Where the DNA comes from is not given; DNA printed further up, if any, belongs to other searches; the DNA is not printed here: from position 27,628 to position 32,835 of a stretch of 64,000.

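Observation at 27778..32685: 1635-aa four-part fusion: unknown polytopic module + GT-C + duplicated Cys module + CE4 deacetylase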

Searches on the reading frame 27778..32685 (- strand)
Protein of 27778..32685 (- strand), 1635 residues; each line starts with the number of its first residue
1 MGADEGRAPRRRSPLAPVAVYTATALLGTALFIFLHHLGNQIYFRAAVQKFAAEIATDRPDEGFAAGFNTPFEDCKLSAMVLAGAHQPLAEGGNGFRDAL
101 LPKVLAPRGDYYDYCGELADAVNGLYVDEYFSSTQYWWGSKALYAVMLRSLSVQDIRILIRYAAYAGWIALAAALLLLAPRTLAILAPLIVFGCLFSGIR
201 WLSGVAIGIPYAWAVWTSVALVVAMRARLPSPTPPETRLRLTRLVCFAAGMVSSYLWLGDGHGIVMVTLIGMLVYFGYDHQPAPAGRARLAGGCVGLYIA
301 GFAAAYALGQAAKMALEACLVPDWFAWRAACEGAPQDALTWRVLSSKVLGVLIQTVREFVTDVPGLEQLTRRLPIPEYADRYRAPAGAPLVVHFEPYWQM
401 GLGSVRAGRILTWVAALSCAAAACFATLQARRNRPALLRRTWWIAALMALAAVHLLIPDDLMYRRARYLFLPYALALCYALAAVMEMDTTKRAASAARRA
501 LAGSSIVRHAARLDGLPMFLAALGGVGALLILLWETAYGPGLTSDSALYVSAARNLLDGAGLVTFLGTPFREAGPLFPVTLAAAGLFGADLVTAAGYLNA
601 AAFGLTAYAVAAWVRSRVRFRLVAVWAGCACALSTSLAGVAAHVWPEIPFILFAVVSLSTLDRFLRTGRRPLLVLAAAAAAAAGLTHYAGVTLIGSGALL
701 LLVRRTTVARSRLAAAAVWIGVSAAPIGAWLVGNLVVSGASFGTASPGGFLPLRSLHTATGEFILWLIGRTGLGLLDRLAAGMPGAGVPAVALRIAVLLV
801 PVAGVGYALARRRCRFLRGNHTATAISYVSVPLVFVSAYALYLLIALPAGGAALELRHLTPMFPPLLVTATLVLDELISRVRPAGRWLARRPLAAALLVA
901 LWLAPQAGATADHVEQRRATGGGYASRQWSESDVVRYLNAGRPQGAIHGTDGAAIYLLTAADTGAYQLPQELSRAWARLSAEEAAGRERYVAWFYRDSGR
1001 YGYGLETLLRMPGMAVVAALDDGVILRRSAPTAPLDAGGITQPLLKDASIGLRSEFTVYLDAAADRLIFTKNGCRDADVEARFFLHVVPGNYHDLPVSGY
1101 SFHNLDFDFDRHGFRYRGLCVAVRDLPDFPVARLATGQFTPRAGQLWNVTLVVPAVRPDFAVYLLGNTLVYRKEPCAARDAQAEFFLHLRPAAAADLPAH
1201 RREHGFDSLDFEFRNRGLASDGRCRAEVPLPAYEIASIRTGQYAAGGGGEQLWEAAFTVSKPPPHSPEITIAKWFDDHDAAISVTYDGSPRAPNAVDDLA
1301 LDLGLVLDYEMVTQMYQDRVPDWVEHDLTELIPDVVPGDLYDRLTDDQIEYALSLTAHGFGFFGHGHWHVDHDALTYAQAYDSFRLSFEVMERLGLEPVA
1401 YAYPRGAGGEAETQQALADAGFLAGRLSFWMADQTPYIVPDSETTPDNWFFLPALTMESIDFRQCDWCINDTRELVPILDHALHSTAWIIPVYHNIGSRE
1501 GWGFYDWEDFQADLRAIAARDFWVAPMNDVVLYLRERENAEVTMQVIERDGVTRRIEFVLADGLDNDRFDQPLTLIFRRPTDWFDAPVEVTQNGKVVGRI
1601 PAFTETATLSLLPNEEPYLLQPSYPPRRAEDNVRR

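Call 5: search_protein_families(library=pfam, proteins=[window:27778-32685:-], max_evalue=0.1)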
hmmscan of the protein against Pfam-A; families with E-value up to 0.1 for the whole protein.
window:27778-32685:- (1635 aa): 0 families

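Call 6: search_protein_families(library=ncbifam, proteins=[window:27778-32685:-], max_evalue=0.1)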
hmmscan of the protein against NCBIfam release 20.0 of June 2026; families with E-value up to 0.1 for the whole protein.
window:27778-32685:- (1635 aa): 0 families

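Call 10: find_homologous_proteins(query=window:27778-32685:-)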
Query window:27778-32685:- (1635 aa): 34 proteins with E <= 0.001 among 8000 candidates.
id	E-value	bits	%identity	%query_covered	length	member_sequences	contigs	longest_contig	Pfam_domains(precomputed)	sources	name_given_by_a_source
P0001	0.0e+0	3715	100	100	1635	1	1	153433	-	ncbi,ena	-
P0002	0.0e+0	3055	63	99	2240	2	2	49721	-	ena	-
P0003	0.0e+0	3015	63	98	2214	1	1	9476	-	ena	-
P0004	0.0e+0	2899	62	99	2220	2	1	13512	PF01522.27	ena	-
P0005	0.0e+0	2748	61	81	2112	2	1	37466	-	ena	-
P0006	0.0e+0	2589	62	78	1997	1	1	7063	-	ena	-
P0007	0.0e+0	2583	57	82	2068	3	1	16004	-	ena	-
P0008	0.0e+0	2564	72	100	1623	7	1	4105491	-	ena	-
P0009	0.0e+0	2509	60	78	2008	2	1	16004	-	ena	-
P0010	0.0e+0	2498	71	98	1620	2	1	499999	-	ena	-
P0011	0.0e+0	2463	70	97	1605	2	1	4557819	-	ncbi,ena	-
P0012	0.0e+0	1434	63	70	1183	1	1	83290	-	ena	-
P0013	0.0e+0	1415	62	70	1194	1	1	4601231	-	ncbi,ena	-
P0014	0.0e+0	1140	62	44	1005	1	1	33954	-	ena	-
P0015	4.8e-292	990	55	42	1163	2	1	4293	-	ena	-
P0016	4.8e-229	781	39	30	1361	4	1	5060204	-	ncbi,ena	-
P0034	3.5e-43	165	37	13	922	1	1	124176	PF13231.13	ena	-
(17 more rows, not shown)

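Call 11: find_encoding_contigs(protein=P0001, flank=10000, max_places=3)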
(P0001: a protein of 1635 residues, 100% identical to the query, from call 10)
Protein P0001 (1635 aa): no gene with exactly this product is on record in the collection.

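Call 12: list_cluster_members(proteins=[P0001, P0011, P0013, P0016, P0008])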
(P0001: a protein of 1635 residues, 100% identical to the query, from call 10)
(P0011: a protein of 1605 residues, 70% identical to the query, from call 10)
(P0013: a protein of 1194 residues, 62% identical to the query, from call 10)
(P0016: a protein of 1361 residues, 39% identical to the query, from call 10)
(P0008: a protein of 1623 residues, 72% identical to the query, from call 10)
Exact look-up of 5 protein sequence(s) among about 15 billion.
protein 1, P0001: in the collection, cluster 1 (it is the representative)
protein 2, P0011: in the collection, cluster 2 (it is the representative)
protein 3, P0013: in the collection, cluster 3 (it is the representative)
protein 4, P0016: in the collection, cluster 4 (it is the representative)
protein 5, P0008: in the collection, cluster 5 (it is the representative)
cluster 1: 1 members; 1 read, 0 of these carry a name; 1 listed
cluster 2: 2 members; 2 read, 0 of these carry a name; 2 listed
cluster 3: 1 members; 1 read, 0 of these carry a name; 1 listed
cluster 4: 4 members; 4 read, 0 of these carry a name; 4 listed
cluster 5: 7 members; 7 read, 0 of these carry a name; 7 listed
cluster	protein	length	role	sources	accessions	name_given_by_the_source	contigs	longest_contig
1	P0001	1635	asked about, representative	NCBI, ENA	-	-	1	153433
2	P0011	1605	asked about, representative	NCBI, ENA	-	-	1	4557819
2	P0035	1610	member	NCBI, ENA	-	-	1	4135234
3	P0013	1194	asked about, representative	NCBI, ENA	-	-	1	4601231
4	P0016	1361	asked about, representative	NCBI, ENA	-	-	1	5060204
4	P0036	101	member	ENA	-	-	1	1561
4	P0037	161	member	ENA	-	-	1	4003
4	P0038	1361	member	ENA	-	-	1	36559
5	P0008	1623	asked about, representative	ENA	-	-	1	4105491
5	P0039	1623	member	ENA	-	-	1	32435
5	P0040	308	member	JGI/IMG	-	-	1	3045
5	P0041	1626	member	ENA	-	-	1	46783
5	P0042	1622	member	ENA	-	-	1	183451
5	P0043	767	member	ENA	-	-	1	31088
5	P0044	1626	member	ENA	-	-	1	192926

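Call 26: find_encoding_contigs(protein=P0011, flank=10000, max_places=2)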
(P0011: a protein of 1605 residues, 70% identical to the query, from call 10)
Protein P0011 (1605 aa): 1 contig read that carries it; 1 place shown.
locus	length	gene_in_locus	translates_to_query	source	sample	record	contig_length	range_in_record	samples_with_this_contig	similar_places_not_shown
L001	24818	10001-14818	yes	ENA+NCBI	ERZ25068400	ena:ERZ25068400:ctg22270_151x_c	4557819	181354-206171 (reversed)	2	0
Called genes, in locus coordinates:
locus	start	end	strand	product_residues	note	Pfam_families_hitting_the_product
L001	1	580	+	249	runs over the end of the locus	PF13505:OMP_b-brl, PF01617:Surface_Ag_2 (faint), PF02462:Opacity (faint)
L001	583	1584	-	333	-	PF01073:3Beta_HSD, PF01370:Epimerase, PF04321:RmlD_sub_bind, PF13460:NAD_binding_10, PF16363:GDP_Man_Dehyd, PF07993:NAD_binding_4 (weak)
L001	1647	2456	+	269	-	PF00535:Glycos_transf_2, PF10111:Glyco_tranf_2_2, PF13641:Glyco_tranf_2_3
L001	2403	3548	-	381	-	PF13579:Glyco_trans_4_4 (weak)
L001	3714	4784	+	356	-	PF00497:SBP_bac_3 (weak)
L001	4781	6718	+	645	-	PF00041:fn3, PF16656:Pur_ac_phosph_N (faint), PF23608:Ig_ILCR1 (faint), PF25059:FN3_DSCAM-DSCAML_C (faint), PF00041:fn3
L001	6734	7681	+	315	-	PF01073:3Beta_HSD, PF01370:Epimerase, PF02719:Polysacc_synt_2, PF04321:RmlD_sub_bind, PF16363:GDP_Man_Dehyd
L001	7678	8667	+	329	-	PF00041:fn3, PF24421:Ig_J (faint), PF25059:FN3_DSCAM-DSCAML_C (faint), PF00041:fn3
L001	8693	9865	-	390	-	PF00535:Glycos_transf_2, PF26629:GT2_TM_C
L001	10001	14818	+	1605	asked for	-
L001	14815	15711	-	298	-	-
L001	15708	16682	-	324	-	PF03706:LPG_synthase_TM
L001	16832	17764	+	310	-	PF13480:Acetyltransf_6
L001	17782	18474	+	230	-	PF13489:Methyltransf_23, PF01209:Ubie_methyltran (weak), PF05175:MTS, PF13847:Methyltransf_31, PF08241:Methyltransf_11, PF08242:Methyltransf_12, PF13649:Methyltransf_25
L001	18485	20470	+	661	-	-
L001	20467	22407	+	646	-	-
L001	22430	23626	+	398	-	PF04326:SLFN_AlbA_2, PF13749:HATPase_c_4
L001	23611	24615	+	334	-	PF01656:CbiA, PF13614:AAA_31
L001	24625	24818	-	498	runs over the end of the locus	PF01943:Polysacc_synt (weak), PF13440:Polysacc_synt_3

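Call 53: find_encoding_contigs(protein=P0008, flank=10000, max_places=2)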
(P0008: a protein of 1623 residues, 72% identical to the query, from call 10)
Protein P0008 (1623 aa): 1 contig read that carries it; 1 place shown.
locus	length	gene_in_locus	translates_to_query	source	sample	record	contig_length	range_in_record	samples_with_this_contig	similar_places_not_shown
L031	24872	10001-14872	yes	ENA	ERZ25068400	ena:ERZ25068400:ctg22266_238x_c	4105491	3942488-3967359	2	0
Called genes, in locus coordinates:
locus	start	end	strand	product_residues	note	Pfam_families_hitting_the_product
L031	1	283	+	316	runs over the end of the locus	PF00528:BPD_transp_1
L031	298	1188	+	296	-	PF00528:BPD_transp_1 (weak)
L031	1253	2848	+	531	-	-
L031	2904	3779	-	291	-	PF03446:NAD_binding_2, PF03807:F420_oxidored (weak), PF14833:NAD_binding_11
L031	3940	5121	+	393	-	PF00155:Aminotran_1_2, PF01041:DegT_DnrJ_EryC1 (weak)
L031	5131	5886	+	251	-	PF05721:PhyH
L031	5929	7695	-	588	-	PF00860:Xan_ur_permease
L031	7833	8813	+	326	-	PF01520:Amidase_3, PF08239:SH3_3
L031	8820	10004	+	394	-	PF00535:Glycos_transf_2, PF26629:GT2_TM_C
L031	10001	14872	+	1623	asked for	-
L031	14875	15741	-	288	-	-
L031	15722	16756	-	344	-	PF03706:LPG_synthase_TM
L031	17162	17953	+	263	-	PF13480:Acetyltransf_6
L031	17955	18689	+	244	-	PF13489:Methyltransf_23, PF01209:Ubie_methyltran (weak), PF05148:Methyltransf_8 (weak), PF05175:MTS (weak), PF13847:Methyltransf_31, PF08241:Methyltransf_11, PF08242:Methyltransf_12, PF13649:Methyltransf_25, +1 more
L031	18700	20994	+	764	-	-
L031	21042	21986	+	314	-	PF00795:CN_hydrolase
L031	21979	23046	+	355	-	PF01408:GFO_IDH_MocA, PF02894:GFO_IDH_MocA_C, PF22725:GFO_IDH_MocA_C3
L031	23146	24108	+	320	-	PF20030:bpMoxR (weak), PF00004:AAA (weak), PF07726:AAA_3, PF07728:AAA_5, PF17863:AAA_lid_2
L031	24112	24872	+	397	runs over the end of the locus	PF01882:DUF58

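Call 70: search_protein_families(library=pfam, proteins=[L031:14875-15741:-], max_evalue=1)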
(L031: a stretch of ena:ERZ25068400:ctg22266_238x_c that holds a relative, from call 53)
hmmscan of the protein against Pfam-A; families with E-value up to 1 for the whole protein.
L031:14875-15741:- (288 aa): 1 family
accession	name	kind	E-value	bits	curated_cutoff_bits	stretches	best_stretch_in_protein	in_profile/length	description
PF01522.26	Polysacc_deac_1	-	0.0006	20.2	23.1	1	42-94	19-71/124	Polysaccharide deacetylase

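Call 71: search_solved_structures(query=L031:14875-15741:-, max_evalue=1, show_alignments=2)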
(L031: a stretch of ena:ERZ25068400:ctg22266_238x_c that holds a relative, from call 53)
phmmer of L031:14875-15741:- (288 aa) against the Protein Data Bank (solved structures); distinct sequences matched with E-value up to 1: 13.
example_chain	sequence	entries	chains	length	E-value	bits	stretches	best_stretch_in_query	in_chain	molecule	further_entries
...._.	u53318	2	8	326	1.7e-05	27.3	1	43-146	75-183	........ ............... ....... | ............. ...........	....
3rxz_A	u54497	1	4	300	0.00016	24.1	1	43-147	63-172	Polysaccharide deacetylase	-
3s6o_A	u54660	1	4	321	0.023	17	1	54-143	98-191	Polysaccharide deacetylase family protein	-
7y51_A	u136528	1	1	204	0.21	13.8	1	49-92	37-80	Predicted xylanase/chitin deacetylase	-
7fbw_A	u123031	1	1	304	0.56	12.5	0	49-92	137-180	Predicted xylanase/chitin deacetylase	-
3w04_A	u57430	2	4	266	0.69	12.2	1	44-122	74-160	Dwarf 88 esterase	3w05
5dj5_A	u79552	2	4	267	0.69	12.1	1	44-122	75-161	Probable strigolactone esterase D14 | Strigolactone esterase D14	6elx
4ih9_A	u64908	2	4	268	0.7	12.1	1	44-122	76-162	Dwarf 88 esterase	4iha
6ap8_A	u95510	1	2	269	0.7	12.1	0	44-122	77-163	Strigolactone esterase D14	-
9jqg_A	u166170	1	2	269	0.7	12.1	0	44-122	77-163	Strigolactone esterase D14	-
9mb8_B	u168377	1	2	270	0.71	12.1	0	44-122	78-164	Strigolactone esterase D14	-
3vxk_A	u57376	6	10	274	0.73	12.1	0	44-122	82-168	Dwarf 88 esterase | Probable strigolactone esterase D14 | Strigolactone esterase D14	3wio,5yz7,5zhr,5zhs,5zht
6brt_A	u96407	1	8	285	0.78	12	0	44-122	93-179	D3-CTH-D14-D-ring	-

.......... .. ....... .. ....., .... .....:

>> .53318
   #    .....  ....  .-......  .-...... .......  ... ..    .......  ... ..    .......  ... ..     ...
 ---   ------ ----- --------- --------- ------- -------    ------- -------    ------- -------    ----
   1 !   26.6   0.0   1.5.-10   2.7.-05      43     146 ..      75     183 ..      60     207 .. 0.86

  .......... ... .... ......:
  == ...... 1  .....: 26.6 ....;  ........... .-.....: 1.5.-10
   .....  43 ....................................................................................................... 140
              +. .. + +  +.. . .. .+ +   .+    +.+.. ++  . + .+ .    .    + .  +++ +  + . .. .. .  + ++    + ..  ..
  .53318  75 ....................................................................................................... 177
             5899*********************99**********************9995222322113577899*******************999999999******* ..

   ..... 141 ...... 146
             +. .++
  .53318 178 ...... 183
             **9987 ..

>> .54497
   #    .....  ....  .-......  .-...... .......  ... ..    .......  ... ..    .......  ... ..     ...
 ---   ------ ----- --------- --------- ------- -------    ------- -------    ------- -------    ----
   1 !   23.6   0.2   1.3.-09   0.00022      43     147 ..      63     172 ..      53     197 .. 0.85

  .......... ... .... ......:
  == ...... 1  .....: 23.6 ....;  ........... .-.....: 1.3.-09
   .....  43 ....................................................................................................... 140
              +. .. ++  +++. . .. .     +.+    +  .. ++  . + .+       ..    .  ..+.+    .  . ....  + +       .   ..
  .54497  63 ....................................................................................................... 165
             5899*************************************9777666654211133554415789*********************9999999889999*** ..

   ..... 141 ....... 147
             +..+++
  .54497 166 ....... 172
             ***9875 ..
